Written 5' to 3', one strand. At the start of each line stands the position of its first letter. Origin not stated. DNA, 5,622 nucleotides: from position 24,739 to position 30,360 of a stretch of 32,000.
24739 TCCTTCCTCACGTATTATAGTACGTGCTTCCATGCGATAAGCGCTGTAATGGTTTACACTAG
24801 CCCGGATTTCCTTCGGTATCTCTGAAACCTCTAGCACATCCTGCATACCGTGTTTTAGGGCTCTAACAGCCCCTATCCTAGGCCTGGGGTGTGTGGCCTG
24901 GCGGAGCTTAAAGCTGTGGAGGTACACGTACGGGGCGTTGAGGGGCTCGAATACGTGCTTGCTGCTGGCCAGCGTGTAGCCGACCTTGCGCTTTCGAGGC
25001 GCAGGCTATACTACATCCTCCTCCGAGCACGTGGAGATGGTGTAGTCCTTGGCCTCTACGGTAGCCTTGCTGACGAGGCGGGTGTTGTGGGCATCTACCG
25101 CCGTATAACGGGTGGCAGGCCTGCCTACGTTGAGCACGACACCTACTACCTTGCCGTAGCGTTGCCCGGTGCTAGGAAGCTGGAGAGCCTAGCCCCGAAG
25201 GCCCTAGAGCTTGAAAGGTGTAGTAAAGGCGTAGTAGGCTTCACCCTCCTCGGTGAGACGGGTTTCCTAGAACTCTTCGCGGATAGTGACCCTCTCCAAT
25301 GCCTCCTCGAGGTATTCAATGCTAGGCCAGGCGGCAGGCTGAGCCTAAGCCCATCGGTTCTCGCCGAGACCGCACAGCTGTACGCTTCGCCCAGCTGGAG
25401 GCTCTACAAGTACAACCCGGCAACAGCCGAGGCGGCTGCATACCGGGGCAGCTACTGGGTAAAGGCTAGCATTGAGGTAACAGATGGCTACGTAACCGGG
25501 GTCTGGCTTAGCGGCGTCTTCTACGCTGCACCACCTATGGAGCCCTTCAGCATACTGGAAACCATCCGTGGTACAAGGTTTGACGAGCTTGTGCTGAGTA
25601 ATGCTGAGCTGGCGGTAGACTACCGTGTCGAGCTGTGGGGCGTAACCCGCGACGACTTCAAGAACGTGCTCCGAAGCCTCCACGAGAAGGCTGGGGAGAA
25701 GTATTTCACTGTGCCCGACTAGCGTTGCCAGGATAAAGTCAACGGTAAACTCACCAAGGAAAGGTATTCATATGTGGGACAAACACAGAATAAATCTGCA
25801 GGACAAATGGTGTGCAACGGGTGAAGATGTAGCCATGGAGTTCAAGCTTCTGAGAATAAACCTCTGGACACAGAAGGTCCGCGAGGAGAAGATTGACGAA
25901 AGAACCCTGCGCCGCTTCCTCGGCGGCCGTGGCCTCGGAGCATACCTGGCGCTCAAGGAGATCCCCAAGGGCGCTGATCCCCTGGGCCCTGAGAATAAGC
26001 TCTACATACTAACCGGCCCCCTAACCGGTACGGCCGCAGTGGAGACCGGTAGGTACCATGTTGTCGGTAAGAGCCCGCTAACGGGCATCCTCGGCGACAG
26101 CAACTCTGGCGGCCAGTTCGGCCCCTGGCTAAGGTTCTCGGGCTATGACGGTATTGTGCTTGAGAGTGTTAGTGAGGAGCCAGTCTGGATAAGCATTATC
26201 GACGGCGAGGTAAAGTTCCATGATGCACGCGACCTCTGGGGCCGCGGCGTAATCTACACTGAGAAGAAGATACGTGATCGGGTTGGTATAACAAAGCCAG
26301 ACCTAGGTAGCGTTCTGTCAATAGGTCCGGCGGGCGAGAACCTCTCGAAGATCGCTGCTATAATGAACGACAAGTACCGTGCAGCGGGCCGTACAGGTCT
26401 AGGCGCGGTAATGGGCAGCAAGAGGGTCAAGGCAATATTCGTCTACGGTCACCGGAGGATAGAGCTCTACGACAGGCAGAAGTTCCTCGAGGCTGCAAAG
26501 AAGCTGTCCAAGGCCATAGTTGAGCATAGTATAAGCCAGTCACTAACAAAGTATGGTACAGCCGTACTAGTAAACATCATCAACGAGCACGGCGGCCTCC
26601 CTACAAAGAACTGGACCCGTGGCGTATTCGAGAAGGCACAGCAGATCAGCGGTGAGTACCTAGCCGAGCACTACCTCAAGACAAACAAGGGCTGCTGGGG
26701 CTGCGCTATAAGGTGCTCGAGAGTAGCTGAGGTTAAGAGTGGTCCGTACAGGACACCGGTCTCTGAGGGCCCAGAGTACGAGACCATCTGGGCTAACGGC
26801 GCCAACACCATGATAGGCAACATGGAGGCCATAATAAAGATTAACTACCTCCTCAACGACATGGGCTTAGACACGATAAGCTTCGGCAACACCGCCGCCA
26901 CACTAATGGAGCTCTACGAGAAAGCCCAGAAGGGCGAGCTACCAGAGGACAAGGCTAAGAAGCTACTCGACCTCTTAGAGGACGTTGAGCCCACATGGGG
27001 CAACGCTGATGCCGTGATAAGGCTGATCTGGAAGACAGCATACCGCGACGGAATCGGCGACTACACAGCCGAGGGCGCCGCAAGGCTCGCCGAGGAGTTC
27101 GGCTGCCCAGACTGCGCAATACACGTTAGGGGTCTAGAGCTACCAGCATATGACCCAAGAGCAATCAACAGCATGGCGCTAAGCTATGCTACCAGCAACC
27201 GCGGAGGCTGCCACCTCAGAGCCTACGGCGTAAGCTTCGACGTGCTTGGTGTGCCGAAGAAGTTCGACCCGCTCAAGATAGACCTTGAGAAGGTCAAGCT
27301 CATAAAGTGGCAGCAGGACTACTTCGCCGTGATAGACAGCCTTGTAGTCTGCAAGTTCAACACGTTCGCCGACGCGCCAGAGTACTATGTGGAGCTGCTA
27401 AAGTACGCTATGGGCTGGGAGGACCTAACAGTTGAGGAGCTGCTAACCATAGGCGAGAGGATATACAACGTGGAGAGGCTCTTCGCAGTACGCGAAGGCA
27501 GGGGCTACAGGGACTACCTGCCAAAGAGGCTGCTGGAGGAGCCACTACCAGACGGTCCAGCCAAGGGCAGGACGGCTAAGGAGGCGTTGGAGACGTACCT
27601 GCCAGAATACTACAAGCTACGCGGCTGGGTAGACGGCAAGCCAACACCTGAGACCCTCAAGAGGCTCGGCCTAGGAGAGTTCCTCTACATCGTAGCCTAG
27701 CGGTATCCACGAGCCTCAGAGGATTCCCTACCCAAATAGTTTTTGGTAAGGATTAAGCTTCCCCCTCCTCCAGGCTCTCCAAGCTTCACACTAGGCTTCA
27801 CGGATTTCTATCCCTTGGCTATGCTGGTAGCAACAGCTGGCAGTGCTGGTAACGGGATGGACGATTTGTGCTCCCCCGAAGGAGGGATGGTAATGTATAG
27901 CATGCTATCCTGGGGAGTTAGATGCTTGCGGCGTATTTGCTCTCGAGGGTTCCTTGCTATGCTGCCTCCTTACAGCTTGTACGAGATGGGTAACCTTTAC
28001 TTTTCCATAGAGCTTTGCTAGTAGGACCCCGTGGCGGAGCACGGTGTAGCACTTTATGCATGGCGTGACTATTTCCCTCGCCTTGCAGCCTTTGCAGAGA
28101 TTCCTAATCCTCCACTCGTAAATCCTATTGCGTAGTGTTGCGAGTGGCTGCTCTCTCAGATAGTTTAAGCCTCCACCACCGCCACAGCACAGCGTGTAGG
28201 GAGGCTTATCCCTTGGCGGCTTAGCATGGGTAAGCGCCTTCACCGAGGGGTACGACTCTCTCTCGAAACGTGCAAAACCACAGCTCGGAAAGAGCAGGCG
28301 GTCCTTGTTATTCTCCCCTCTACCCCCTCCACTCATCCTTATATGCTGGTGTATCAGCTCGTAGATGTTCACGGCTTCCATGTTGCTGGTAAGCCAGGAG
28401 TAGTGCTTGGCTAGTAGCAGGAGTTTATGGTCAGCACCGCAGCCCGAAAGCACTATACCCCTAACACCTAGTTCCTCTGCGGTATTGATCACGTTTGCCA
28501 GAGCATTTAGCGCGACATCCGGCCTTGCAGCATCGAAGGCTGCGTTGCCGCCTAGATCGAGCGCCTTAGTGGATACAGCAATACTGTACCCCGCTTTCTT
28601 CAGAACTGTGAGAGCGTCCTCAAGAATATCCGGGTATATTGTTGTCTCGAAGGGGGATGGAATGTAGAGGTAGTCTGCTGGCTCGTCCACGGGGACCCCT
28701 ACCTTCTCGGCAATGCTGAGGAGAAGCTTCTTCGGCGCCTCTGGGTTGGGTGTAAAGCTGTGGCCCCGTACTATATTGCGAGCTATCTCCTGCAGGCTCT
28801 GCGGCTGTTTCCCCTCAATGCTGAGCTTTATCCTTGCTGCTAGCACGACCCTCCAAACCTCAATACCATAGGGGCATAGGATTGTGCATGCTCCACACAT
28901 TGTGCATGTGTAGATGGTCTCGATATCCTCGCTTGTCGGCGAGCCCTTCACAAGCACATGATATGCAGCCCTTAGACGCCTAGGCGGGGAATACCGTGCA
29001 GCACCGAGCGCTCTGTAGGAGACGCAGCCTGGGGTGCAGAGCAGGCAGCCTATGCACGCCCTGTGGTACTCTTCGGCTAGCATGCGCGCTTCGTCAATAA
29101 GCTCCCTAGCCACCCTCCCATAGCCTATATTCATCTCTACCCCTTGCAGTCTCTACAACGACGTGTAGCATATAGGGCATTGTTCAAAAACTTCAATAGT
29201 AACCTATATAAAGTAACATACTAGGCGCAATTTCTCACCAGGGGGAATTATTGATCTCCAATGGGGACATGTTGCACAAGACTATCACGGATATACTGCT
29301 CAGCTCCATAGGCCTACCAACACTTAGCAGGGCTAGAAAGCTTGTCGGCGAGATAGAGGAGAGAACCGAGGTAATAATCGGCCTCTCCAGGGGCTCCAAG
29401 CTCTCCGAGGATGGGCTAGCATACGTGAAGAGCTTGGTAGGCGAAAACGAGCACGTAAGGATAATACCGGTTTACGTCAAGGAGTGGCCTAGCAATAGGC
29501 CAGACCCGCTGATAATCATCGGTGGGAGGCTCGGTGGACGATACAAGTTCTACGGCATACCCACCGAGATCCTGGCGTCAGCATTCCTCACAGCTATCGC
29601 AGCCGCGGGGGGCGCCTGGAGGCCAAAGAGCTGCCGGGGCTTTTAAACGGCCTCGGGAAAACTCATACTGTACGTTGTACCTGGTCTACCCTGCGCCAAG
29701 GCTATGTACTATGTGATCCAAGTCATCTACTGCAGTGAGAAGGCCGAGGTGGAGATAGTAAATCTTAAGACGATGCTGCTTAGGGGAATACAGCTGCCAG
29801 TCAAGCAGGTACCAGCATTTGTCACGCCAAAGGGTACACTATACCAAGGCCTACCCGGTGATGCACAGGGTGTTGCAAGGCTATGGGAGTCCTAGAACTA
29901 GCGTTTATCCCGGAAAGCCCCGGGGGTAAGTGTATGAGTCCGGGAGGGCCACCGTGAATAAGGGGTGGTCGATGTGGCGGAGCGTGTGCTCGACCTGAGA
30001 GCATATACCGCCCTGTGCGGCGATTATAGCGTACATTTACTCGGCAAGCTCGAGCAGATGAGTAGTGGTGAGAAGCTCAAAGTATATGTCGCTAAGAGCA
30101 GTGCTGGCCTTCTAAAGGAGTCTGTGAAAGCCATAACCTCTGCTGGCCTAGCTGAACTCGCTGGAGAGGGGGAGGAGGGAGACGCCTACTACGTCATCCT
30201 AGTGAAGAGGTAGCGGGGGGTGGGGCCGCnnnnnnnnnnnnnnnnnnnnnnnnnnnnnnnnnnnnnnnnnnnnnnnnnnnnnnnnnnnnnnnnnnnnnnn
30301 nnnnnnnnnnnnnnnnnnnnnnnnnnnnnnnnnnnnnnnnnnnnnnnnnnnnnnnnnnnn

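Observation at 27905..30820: Candidate membrane-linked thiol/sulfur redox module: HdrD/DsrK-like CCG protein divergent from a Trx-fold / TusA-like / NarI-DsrM-like cytochrome b operon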

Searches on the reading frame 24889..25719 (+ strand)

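Call 5: search_protein_families(library=pfam, proteins=[window:24889-25719:+], max_evalue=1)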
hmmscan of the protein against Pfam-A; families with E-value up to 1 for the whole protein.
window:24889-25719:+ (277 aa): 0 families

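Call 9: search_protein_families(library=ncbifam, proteins=[window:24889-25719:+], max_evalue=1)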
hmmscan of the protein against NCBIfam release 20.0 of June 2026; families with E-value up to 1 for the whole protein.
window:24889-25719:+ (277 aa): 2 families
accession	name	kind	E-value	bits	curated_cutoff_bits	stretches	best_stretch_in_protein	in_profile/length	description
NF053749.1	LplB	equivalog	0.00028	21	65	1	191-262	11-83/86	lipoate-protein ligase small subunit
NF053751.1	LplAB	exception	0.22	10.5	550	0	187-256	8-80/348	lipoate-protein ligase LplAB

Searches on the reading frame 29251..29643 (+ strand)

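Call 5: search_protein_families(library=pfam, proteins=[window:29251-29643:+], max_evalue=1)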
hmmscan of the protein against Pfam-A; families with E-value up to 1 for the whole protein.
window:29251-29643:+ (131 aa): 1 family
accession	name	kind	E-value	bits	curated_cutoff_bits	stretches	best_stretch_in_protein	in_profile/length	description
PF12435.13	DUF3678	-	0.23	11.3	23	1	12-26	3-17/35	Protein of unknown function (DUF3678)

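Call 9: search_protein_families(library=ncbifam, proteins=[window:29251-29643:+], max_evalue=1)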
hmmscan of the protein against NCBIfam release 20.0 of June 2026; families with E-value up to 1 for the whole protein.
window:29251-29643:+ (131 aa): 0 families

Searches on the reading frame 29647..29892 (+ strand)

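Call 5: search_protein_families(library=pfam, proteins=[window:29647-29892:+], max_evalue=1)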
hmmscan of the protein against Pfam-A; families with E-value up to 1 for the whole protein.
window:29647-29892:+ (82 aa): 1 family
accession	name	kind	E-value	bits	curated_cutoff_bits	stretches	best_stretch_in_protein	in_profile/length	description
PF06979.18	TMEM70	-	0.19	12.1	22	1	9-56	66-114/157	TMEM70/TMEM186/TMEM223 protein family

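Call 9: search_protein_families(library=ncbifam, proteins=[window:29647-29892:+], max_evalue=1)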
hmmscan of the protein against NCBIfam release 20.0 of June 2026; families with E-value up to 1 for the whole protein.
window:29647-29892:+ (82 aa): 0 families

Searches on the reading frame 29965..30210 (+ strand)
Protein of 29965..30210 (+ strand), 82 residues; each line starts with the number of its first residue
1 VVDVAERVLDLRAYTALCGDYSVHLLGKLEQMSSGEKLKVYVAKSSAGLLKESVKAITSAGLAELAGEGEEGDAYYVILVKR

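Call 5: search_protein_families(library=pfam, proteins=[window:29965-30210:+], max_evalue=1)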
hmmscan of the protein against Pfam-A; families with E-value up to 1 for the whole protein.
window:29965-30210:+ (82 aa): 0 families

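Call 9: search_protein_families(library=ncbifam, proteins=[window:29965-30210:+], max_evalue=1)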
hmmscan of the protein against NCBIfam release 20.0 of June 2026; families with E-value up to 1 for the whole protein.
window:29965-30210:+ (82 aa): 0 families

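Call 29: search_solved_structures(query=A3, max_evalue=10, show_alignments=3)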
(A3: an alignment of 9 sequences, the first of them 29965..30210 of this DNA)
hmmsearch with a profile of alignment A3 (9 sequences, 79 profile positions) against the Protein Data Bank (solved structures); distinct sequences matched with E-value up to 10: 10.
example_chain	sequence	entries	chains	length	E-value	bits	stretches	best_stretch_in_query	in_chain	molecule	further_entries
2ych_A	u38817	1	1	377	0.26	14.6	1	23-61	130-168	COMPETENCE PROTEIN PILM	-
1qor_A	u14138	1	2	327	0.58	13.5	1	21-61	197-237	QUINONE OXIDOREDUCTASE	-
4j29_A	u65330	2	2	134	0.79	13.1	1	29-68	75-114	Engineered Protein OR258 | DE NOVO DESIGNED PROTEIN OR258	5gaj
1kev_A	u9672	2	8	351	0.95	12.8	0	20-69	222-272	NADP-DEPENDENT ALCOHOL DEHYDROGENASE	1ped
6sch_A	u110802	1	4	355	0.99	12.8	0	20-69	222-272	NADP-dependent isopropanol dehydrogenase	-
2b83_A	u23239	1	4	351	1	12.7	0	20-69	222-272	NADP-dependent alcohol dehydrogenase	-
8pqm_A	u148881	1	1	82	1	12.7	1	27-63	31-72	FadR family transcriptional regulator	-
3ftn_A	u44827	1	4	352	1.5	12.2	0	20-69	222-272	NADP-dependent alcohol dehydrogenase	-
2l82_A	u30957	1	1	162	1.6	12.1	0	35-69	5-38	DESIGNED PROTEIN OR32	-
8oys_A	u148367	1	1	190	5.4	10.4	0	35-62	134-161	De novo designed TIM-barrel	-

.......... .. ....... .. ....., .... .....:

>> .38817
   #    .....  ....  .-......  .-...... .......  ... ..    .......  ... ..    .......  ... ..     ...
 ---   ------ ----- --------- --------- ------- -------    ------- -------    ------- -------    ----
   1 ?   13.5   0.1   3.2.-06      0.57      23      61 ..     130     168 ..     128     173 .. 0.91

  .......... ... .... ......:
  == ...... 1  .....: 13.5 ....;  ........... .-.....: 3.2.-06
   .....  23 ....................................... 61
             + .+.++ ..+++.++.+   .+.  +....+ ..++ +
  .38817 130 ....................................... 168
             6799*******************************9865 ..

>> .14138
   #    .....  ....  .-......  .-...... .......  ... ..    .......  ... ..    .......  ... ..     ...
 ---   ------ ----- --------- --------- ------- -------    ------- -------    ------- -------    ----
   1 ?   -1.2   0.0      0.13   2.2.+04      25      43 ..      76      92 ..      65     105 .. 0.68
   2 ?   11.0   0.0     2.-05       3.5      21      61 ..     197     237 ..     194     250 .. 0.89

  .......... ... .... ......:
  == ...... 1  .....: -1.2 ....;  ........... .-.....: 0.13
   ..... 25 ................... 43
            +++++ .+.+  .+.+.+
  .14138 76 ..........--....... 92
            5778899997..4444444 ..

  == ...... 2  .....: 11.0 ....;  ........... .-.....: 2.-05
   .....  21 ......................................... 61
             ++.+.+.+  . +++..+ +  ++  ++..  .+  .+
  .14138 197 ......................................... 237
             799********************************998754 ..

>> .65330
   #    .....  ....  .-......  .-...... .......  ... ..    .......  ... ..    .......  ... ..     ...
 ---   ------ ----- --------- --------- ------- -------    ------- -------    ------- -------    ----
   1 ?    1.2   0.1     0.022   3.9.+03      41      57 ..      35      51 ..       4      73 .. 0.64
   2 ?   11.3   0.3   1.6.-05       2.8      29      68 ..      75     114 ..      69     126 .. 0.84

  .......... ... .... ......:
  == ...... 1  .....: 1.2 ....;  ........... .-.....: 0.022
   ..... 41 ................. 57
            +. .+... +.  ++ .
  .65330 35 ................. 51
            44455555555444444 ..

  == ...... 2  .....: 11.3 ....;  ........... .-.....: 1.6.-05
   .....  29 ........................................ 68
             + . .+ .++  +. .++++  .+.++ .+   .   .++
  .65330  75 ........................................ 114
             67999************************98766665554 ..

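Call 30: search_protein_families(library=pfam, alignment_id=A3, max_evalue=1)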
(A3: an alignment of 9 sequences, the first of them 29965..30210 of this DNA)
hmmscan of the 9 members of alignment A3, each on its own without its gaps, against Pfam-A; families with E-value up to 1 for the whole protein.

A. member 1, window:29965-30210:+ (82 aa): 0 families

B. families by the number of members that match (of 9 scanned): 5 families
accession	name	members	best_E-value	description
PF01206.22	TusA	5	1.4e-05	Sulfurtransferase TusA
PF10006.14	DUF2249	2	5.7e-05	Uncharacterized conserved protein (DUF2249)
PF13600.11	DUF4140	1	0.0018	N-terminal domain of unknown function (DUF4140)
PF21077.3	GDH_ACT3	1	0.015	Glutamate dehydrogenase, ACT3 domain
PF19966.4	VMAP-M4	1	0.046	vWA-MoxR associated protein middle region (VMAP-M) 4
